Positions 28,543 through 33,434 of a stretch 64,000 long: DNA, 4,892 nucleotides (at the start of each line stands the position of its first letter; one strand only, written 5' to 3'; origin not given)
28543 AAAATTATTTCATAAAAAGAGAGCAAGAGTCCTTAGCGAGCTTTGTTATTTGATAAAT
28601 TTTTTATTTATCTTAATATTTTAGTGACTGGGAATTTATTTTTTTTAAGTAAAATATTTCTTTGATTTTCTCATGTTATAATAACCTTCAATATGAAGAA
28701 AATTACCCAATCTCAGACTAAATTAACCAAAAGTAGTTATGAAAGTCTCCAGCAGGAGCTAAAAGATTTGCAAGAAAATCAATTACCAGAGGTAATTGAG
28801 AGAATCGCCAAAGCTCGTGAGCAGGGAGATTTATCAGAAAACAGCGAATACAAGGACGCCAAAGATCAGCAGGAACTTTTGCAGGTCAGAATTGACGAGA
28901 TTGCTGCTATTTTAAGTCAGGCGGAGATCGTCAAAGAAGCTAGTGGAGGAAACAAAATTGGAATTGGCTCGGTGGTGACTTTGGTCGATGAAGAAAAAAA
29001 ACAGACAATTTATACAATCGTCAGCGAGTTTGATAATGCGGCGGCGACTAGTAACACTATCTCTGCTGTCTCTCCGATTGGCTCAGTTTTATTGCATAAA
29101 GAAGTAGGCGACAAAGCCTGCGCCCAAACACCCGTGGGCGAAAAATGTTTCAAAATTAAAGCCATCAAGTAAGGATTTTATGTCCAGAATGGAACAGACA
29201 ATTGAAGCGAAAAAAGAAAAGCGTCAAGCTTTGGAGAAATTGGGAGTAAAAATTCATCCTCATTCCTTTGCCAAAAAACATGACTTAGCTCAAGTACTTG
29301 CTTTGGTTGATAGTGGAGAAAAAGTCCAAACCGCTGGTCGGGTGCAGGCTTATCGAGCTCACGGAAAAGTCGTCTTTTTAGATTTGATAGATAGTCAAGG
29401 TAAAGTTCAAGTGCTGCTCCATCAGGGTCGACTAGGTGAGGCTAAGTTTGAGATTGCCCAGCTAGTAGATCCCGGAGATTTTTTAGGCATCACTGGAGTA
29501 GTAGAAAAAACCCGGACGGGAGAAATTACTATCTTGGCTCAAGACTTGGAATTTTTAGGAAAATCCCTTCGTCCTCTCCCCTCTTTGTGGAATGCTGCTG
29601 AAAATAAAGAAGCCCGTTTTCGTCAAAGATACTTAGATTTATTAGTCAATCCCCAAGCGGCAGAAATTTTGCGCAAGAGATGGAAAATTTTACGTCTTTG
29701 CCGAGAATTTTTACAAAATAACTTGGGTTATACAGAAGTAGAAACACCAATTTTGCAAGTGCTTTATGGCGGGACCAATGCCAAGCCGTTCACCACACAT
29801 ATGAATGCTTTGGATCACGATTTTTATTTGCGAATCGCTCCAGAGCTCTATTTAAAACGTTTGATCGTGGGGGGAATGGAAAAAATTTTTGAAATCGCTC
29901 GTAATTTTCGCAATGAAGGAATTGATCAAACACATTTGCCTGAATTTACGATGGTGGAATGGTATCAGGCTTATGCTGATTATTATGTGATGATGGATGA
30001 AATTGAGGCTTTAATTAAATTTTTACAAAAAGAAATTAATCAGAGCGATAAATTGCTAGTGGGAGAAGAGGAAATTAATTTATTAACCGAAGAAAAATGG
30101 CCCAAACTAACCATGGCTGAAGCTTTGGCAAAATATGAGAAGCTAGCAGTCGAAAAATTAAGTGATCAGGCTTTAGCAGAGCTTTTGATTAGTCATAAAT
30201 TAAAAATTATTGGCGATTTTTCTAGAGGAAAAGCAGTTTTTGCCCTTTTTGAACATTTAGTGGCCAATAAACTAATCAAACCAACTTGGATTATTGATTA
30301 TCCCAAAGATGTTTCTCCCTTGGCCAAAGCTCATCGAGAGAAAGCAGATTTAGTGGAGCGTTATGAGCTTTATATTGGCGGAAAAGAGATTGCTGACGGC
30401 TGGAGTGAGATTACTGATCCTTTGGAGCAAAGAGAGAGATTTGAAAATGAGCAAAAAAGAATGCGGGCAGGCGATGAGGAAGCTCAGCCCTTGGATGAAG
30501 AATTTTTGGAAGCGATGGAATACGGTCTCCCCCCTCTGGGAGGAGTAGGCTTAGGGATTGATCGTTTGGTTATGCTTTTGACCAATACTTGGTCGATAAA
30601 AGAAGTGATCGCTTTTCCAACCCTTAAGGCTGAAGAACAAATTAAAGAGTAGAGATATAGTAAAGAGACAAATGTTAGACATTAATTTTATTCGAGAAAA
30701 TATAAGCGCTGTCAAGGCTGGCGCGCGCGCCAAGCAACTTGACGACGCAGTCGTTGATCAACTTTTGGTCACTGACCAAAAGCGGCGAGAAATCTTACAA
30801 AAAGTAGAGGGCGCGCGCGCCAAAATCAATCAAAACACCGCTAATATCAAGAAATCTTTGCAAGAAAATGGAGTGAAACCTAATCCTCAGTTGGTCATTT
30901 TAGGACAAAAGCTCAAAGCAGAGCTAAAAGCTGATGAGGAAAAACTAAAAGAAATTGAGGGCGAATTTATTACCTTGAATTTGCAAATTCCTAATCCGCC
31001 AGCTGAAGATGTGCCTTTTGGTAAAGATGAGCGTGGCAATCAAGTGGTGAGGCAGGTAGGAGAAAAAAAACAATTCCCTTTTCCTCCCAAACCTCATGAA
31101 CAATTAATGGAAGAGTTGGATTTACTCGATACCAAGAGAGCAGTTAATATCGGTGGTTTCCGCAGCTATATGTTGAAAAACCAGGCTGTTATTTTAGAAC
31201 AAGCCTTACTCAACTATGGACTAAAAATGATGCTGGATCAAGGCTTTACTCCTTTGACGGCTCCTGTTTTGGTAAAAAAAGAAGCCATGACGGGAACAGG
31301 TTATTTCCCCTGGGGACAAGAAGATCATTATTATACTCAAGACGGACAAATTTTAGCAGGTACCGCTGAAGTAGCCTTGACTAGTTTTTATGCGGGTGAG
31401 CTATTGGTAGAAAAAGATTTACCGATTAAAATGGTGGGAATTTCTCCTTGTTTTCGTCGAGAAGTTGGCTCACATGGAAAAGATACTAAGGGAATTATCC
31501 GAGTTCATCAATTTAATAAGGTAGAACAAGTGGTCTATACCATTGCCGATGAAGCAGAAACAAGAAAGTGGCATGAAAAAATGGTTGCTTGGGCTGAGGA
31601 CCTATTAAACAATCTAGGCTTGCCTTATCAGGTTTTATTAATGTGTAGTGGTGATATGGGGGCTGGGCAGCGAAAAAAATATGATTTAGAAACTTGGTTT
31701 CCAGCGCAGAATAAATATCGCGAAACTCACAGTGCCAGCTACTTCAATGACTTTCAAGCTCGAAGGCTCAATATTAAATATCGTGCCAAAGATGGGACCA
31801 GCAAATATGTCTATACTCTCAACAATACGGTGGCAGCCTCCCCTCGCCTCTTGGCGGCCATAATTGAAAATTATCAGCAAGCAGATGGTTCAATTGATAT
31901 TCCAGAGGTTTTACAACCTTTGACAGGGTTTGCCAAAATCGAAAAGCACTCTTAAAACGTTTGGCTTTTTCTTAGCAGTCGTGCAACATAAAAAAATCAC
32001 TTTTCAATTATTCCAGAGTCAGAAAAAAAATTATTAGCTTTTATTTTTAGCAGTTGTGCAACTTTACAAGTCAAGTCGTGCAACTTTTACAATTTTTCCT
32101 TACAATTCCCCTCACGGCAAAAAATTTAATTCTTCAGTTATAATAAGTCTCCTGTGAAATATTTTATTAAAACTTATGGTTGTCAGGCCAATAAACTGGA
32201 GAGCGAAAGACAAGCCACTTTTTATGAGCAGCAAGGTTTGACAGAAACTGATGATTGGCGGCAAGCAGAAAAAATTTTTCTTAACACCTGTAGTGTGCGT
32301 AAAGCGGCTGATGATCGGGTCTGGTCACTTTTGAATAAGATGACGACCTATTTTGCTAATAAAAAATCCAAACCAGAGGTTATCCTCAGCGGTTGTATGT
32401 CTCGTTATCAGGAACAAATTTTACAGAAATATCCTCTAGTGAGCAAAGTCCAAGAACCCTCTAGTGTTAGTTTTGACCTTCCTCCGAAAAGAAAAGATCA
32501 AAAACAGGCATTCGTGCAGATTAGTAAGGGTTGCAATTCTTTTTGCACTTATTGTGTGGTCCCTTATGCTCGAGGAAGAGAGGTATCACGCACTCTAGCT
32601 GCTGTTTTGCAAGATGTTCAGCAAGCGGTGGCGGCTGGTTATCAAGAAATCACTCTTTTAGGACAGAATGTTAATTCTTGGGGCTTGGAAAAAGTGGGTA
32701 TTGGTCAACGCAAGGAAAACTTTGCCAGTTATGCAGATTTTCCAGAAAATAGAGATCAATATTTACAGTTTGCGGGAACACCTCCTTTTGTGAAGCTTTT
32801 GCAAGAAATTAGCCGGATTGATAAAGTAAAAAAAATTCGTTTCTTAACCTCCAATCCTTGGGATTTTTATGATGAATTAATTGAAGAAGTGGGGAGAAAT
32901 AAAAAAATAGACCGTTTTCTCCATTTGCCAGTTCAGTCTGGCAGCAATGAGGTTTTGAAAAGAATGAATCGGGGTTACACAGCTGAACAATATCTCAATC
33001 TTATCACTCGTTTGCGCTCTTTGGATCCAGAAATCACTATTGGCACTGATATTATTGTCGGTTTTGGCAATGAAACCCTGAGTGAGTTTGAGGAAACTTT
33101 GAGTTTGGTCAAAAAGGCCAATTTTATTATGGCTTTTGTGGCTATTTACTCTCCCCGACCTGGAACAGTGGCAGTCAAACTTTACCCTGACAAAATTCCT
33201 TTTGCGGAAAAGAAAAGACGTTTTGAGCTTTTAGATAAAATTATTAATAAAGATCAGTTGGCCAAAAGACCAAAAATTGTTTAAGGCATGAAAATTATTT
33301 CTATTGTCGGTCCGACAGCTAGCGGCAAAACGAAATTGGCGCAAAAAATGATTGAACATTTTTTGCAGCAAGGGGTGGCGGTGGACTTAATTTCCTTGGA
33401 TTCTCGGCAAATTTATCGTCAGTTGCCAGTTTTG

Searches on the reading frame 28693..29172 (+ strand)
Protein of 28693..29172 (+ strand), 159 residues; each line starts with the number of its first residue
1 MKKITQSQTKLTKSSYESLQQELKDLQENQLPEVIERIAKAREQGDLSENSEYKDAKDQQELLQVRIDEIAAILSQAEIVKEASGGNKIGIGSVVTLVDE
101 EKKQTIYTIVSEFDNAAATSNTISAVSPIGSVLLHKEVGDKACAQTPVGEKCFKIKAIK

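Call 55: search_protein_families(library=pfam, proteins=[window:28693-29172:+], max_evalue=0.0001)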
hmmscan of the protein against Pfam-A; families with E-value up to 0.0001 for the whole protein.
window:28693-29172:+ (159 aa): 2 families
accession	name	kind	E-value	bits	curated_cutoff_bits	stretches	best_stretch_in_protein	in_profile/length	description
PF03449.20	GreA_GreB_N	-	9.9e-24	83.8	24.5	1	10-79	2-71/71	Transcription elongation factor, N-terminal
PF01272.25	GreA_GreB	-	1.7e-16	60.4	26.9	1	87-159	4-76/77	Transcription elongation factor, GreA/GreB, C-term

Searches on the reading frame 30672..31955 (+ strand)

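Call 55: search_protein_families(library=pfam, proteins=[window:30672-31955:+], max_evalue=0.0001)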
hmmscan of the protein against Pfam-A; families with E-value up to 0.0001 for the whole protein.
window:30672-31955:+ (427 aa): 2 families
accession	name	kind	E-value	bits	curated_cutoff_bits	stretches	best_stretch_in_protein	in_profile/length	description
PF00587.30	tRNA-synt_2b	-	1.4e-35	123.4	29.3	1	226-401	11-179/179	tRNA synthetase class II core domain (G, H, P, S and T)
PF02403.27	Seryl_tRNA_N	-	2.7e-21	76.3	28.2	1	1-110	1-108/108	Seryl-tRNA synthetase N-terminal domain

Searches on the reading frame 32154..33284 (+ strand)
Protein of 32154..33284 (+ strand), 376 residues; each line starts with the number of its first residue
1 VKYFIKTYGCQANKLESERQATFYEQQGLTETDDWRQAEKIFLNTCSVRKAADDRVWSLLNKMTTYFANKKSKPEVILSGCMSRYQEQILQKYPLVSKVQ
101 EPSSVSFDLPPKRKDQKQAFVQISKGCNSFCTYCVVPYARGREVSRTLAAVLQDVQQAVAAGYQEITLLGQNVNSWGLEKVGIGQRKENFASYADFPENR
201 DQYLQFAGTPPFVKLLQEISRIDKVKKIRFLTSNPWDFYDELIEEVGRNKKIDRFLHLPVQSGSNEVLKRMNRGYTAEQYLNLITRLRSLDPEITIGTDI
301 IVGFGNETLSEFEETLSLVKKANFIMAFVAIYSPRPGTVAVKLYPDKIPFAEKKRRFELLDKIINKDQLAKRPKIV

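Call 55: search_protein_families(library=pfam, proteins=[window:32154-33284:+], max_evalue=0.0001)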
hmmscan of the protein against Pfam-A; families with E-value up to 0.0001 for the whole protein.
window:32154-33284:+ (376 aa): 2 families
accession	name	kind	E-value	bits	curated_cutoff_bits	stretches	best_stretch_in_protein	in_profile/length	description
PF04055.27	Radical_SAM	-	5.8e-25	88.8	29.5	1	122-318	2-165/166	Radical SAM superfamily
PF00919.26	UPF0004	-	2.7e-19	69.4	27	1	2-95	1-92/98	Uncharacterized protein family UPF0004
